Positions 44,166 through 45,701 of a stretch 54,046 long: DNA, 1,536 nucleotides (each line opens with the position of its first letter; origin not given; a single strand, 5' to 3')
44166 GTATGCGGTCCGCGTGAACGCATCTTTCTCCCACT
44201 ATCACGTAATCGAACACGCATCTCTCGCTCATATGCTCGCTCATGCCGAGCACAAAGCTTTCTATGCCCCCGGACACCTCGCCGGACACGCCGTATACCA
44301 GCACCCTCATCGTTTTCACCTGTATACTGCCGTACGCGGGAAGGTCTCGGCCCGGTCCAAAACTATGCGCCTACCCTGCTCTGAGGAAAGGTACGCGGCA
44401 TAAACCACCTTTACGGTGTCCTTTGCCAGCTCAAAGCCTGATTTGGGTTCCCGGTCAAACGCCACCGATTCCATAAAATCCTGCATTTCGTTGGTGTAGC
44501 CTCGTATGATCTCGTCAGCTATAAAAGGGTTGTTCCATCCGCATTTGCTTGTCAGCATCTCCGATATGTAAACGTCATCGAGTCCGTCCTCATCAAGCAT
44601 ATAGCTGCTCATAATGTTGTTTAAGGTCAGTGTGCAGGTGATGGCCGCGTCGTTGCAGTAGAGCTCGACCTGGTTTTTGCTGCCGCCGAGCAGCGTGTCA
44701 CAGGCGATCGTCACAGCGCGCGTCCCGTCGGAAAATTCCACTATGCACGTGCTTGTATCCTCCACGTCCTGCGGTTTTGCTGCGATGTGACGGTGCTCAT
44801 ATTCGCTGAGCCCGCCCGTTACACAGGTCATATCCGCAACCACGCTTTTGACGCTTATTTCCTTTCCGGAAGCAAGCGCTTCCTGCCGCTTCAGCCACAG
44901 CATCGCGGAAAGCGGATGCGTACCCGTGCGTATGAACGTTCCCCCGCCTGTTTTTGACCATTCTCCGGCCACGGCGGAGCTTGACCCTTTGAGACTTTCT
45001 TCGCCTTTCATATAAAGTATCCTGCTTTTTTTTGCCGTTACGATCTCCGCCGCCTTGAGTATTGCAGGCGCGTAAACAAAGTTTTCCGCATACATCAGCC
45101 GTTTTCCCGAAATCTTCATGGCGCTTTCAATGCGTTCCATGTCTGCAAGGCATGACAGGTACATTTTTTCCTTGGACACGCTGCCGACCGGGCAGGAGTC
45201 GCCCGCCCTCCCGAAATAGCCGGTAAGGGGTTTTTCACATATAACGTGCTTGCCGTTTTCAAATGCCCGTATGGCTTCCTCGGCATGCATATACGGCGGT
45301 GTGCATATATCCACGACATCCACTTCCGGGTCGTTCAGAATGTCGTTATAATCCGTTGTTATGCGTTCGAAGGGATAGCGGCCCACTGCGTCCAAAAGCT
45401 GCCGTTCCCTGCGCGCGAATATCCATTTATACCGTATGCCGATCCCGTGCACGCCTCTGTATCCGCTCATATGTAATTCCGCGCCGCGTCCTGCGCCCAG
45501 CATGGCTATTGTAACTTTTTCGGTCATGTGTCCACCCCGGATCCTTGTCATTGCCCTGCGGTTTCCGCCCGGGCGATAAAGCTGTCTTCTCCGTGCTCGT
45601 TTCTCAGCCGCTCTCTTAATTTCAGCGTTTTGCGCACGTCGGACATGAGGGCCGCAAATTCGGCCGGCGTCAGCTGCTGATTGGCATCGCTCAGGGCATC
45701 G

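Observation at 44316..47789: ATP-grasp ligase + type I-beta DAHP synthase + Gfo/Idh/MocA oxidoreductase embedded inside the polysaccharide operon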

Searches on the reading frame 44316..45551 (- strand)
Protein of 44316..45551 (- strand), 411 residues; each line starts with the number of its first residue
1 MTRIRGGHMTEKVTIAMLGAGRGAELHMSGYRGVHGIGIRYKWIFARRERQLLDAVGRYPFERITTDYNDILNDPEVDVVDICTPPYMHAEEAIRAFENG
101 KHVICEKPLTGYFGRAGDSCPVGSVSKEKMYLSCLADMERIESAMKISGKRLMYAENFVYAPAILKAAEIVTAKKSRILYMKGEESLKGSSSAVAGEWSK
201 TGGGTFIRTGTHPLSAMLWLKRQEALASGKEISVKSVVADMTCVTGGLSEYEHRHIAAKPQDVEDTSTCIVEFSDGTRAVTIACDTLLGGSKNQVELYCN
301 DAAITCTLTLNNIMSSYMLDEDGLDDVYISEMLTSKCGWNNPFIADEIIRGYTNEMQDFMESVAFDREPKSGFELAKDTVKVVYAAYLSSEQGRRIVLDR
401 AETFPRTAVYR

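Call 4: search_protein_families(library=pfam, proteins=[window:44316-45551:-])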
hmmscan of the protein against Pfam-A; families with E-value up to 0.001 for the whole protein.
window:44316-45551:- (411 aa): 3 families
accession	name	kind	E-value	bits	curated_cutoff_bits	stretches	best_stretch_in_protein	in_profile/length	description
PF01408.29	GFO_IDH_MocA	-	2.1e-15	57.9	24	1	14-110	2-96/120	Oxidoreductase family, NAD-binding Rossmann fold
PF22725.1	GFO_IDH_MocA_C3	-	1.2e-07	32.2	27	1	196-304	37-123/124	GFO/IDH/MocA C-terminal domain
PF02894.22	GFO_IDH_MocA_C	-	3.4e-06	27.5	22.9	1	197-396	31-216/218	Oxidoreductase family, C-terminal alpha/beta domain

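Call 5: search_protein_families(library=ncbifam, proteins=[window:44316-45551:-])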
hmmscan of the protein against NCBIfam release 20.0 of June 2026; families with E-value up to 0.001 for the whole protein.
window:44316-45551:- (411 aa): 9 families
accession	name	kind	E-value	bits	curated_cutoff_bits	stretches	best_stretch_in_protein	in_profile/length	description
NF052479.1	LevoglcsnDh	equivalog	2.3e-19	69.3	650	1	12-110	3-107/386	levoglucosan dehydrogenase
TIGR04380.1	myo_inos_iolG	equivalog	1.9e-18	66.4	355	1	13-110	2-98/330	inositol 2-dehydrogenase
NF007574.0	PRK10206.1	equivalog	8.5e-10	38.2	352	1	42-114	32-103/345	oxidoreductase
NF040723.1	UDP-GlcNAcDh_Arch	equivalog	1.3e-07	31.5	450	1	16-115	4-99/302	UDP-N-acetylglucosamine 3-dehydrogenase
NF008607.0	PRK11579.1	subfamily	9.3e-07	28.1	330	1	59-113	47-101/346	oxidoreductase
NF058563.1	BT_2159_fam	equivalog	4.4e-06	26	650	1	14-111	2-97/350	disaccharide 3-dehydrogenase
NF052679.1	InsChiInosDhIolG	equivalog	5.1e-06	25.7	540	1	64-110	54-100/343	bifunctional inositol 2-dehydrogenase/D-chiro-inositol 1-dehydrogenase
NF041392.1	XylDh_Gfo6_Halo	equivalog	3.5e-05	22.8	350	1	67-117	73-123/350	D-xylose 1-dehydrogenase Gfo6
NF058561.1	BT_2158_fam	equivalog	8.9e-05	21.2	750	1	58-110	76-130/487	glycoside 3-dehydrogenase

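Call 19: search_solved_structures(query=window:44316-45551:-, max_evalue=0.001)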
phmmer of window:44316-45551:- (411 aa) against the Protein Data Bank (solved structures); distinct sequences matched with E-value up to 0.001: 45.
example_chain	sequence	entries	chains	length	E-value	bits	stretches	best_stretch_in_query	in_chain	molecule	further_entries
6a3f_A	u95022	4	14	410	1e-15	61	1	5-111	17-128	Putative dehydrogenase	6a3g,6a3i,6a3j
6nor_A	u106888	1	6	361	2.8e-13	52.9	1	5-116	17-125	Putative NAD dependent dehydrogenase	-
9azo_A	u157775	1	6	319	3.1e-13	52.8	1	10-113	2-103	PmdC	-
7xr9_A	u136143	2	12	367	4e-13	52.4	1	63-110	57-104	DgpA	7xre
4fb5_A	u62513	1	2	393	4.4e-13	52.3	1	46-114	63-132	Probable oxidoreductase protein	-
4h3v_A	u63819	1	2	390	1.5e-12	50.5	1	52-117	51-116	Oxidoreductase domain protein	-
6jw6_A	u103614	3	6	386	5.5e-11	45.4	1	13-109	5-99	Dehydrogenase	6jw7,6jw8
4gqa_A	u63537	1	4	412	1.8e-10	43.7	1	9-111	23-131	NAD binding Oxidoreductase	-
1evj_A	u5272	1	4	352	1.7e-09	40.5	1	66-110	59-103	GLUCOSE-FRUCTOSE OXIDOREDUCTASE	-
1ofg_A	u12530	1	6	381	1.9e-09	40.3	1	66-110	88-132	GLUCOSE-FRUCTOSE OXIDOREDUCTASE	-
1ryd_A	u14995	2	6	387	2e-09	40.2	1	66-110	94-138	glucose-fructose oxidoreductase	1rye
3hnp_A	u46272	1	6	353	2.2e-09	40.1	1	13-116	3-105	Oxidoreductase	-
1h6a_A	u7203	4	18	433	2.8e-09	39.7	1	66-110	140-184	PRECURSOR FORM OF GLUCOSE-FRUCTOSE OXIDOREDUCTASE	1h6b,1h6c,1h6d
9m3d_B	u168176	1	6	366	5.4e-09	38.8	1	63-116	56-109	DgpA1 from W974-1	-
6ktj_A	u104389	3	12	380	1.9e-08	37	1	14-109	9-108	Scyllo-inositol dehydrogenase with L-glucose dehydrogenase activity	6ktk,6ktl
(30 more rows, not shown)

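Call 27: find_homologous_proteins(query=window:44316-45551:-)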
Query window:44316-45551:- (411 aa): 4915 proteins with E <= 0.001 among 8000 candidates; the best 120 are listed.
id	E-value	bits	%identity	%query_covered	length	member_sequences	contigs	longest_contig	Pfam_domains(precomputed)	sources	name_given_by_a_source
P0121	8.2e-277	935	100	100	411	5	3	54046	PF01408.29,PF22725.2,PF02894.23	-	-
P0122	9.3e-212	721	79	96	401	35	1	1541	PF01408.29,PF22725.2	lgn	-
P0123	5.0e-208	709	79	94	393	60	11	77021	PF01408.29,PF22725.2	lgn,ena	-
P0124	3.3e-207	706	79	94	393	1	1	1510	PF01408.29,PF22725.2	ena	-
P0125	3.7e-207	706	77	95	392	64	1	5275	PF01408.29,PF22725.2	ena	-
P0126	2.1e-206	704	77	96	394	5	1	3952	PF01408.29,PF22725.2,PF02894.23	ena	-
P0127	1.0e-205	701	77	95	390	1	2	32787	PF01408.29,PF22725.2,PF02894.23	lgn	-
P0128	4.7e-203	693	76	95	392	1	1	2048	PF01408.29,PF22725.2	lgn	-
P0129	7.8e-203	692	76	95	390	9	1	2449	PF01408.29,PF22725.2,PF02894.23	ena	-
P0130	8.5e-201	685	75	95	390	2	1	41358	PF01408.29,PF22725.2,PF02894.23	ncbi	-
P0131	3.6e-197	673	74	95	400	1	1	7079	PF01408.29,PF22725.2,PF02894.23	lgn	-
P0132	1.8e-195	668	75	94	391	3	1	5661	PF01408.29,PF22725.2,PF02894.23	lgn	-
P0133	1.4e-192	658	74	95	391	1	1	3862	PF01408.29,PF22725.2,PF02894.23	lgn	-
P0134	1.1e-189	649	71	95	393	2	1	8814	PF01408.29,PF22725.2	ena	-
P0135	3.6e-188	644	74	95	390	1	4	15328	PF01408.29,PF22725.2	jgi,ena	-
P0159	2.5e-169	582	66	94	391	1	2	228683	PF01408.29,PF22725.2,PF02894.23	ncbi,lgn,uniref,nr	ncbi:dehydrogenase [Cohnella xylanilytica]|uniref:Gfo/Idh/MocA family protein n=1 Tax=Cohnella xylan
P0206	7.4e-166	570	64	95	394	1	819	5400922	PF01408.29,PF22725.2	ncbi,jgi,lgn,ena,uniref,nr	ncbi:Gfo/Idh/MocA family oxidoreductase [Bacteroides fragilis]|jgi:predicted dehydrogenase|uniref:Gf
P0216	1.0e-165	570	64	95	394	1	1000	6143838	PF01408.29,PF22725.2,PF02894.23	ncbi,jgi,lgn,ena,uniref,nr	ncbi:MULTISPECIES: Gfo/Idh/MocA family protein [Bacteroides]|jgi:predicted dehydrogenase|uniref:Unch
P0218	1.0e-165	570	64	94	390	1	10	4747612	PF01408.29,PF22725.2,PF02894.23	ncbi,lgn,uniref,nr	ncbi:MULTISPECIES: Gfo/Idh/MocA family oxidoreductase [Lysinibacillus]|uniref:Gfo/Idh/MocA family ox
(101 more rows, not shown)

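Call 29: find_encoding_contigs(protein=P0216, flank=10000, max_places=3)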
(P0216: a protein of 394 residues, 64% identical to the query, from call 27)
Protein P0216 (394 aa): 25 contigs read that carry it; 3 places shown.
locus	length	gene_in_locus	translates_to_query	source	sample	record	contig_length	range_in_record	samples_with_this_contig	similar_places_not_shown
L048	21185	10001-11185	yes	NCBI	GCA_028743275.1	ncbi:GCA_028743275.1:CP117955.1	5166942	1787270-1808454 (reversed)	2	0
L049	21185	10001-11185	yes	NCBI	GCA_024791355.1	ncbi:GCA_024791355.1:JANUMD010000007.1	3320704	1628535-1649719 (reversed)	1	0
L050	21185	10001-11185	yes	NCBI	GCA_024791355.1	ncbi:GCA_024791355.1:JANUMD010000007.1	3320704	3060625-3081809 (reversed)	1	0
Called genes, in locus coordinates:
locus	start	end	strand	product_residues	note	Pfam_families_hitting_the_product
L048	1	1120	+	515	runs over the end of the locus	PF00772:DnaB, PF13481:AAA_25 (weak), PF03796:DnaB_C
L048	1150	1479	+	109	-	PF05336:rhaM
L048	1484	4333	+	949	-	PF07959:Fucose_pyrophosphorylase, PF00288:GHMP_kinases_N, PF08544:GHMP_kinases_C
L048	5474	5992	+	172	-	PF02357:NusG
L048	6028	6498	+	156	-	PF06603:UpxZ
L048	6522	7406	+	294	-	PF00483:NTP_transferase, PF12804:NTP_transf_3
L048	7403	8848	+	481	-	PF01943:Polysacc_synt, PF13440:Polysacc_synt_3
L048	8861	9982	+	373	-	PF01041:DegT_DnrJ_EryC1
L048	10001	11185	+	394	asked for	PF01408:GFO_IDH_MocA, PF02894:GFO_IDH_MocA_C (faint), PF22725:GFO_IDH_MocA_C3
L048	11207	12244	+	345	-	PF00793:DAHP_synth_1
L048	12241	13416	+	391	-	PF01071:GARS_A, PF02655:ATP-grasp_3 (weak), PF02786:CPSase_L_D2, PF08443:RimK (weak), PF07478:Dala_Dala_lig_C (weak), PF13535:ATP-grasp_4 (weak)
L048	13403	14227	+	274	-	PF13641:Glyco_tranf_2_3, PF00535:Glycos_transf_2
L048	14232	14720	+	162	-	PF00535:Glycos_transf_2, PF10111:Glyco_tranf_2_2, PF13641:Glyco_tranf_2_3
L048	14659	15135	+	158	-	-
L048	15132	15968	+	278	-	PF00535:Glycos_transf_2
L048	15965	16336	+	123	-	-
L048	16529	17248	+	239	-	PF14296:O-ag_pol_Wzy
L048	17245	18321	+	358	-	PF13439:Glyco_transf_4, PF00534:Glycos_transf_1, PF13692:Glyco_trans_1_4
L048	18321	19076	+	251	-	PF00535:Glycos_transf_2, PF10111:Glyco_tranf_2_2, PF13641:Glyco_tranf_2_3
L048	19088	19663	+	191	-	PF01073:3Beta_HSD, PF01370:Epimerase, PF04321:RmlD_sub_bind, PF07993:NAD_binding_4, PF16363:GDP_Man_Dehyd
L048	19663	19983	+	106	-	-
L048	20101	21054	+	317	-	PF00953:Glycos_transf_4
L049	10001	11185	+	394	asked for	PF01408:GFO_IDH_MocA, PF02894:GFO_IDH_MocA_C (faint), PF22725:GFO_IDH_MocA_C3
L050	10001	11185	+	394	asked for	PF01408:GFO_IDH_MocA, PF02894:GFO_IDH_MocA_C (faint), PF22725:GFO_IDH_MocA_C3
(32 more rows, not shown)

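Call 30: find_encoding_contigs(protein=P0218, flank=10000, max_places=2)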
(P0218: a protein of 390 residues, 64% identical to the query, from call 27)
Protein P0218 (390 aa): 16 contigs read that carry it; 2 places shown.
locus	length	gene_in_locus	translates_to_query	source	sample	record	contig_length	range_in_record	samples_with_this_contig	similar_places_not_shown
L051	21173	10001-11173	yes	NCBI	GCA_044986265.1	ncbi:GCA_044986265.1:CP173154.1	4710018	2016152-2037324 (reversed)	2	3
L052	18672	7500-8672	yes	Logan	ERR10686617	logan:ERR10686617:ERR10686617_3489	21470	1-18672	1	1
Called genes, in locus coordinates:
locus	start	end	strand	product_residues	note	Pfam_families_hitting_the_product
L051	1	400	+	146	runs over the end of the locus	PF02623:FliW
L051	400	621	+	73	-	PF02599:CsrA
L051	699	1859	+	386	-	PF27117:FliB_C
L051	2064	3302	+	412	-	PF00669:Flagellin_N, PF00700:Flagellin_C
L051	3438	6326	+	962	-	PF01973:MptE-like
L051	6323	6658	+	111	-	PF26154:DUF8042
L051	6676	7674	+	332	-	PF00106:adh_short (weak), PF01073:3Beta_HSD, PF01370:Epimerase, PF02719:Polysacc_synt_2, PF04321:RmlD_sub_bind, PF07993:NAD_binding_4, PF13460:NAD_binding_10, PF16363:GDP_Man_Dehyd, +1 more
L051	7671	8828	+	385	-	PF01041:DegT_DnrJ_EryC1, PF00155:Aminotran_1_2 (weak)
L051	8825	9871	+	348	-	-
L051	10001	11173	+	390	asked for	PF01408:GFO_IDH_MocA, PF02894:GFO_IDH_MocA_C (weak), PF22725:GFO_IDH_MocA_C3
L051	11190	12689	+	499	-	PF00501:AMP-binding, PF13193:AMP-binding_C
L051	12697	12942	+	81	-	-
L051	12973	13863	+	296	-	PF01522:Polysacc_deac_1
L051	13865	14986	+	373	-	PF02350:Epimerase_2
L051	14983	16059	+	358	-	PF03102:NeuB, PF08666:SAF (weak)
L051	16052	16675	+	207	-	PF17836:PglD_N, PF25084:LbH_EIF2B (faint), PF25087:GMPPB_C (faint), PF00132:Hexapep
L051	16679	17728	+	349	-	PF00571:CBS (faint), PF00483:NTP_transferase, PF12804:NTP_transf_3 (weak)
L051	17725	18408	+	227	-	PF02348:CTP_transf_3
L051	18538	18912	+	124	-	PF03646:FlaG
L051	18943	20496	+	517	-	PF02465:FliD_N, PF07195:FliD_C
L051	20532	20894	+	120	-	PF05400:FliT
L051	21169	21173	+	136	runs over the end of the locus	PF02561:FliS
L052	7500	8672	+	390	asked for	PF01408:GFO_IDH_MocA, PF02894:GFO_IDH_MocA_C (weak), PF22725:GFO_IDH_MocA_C3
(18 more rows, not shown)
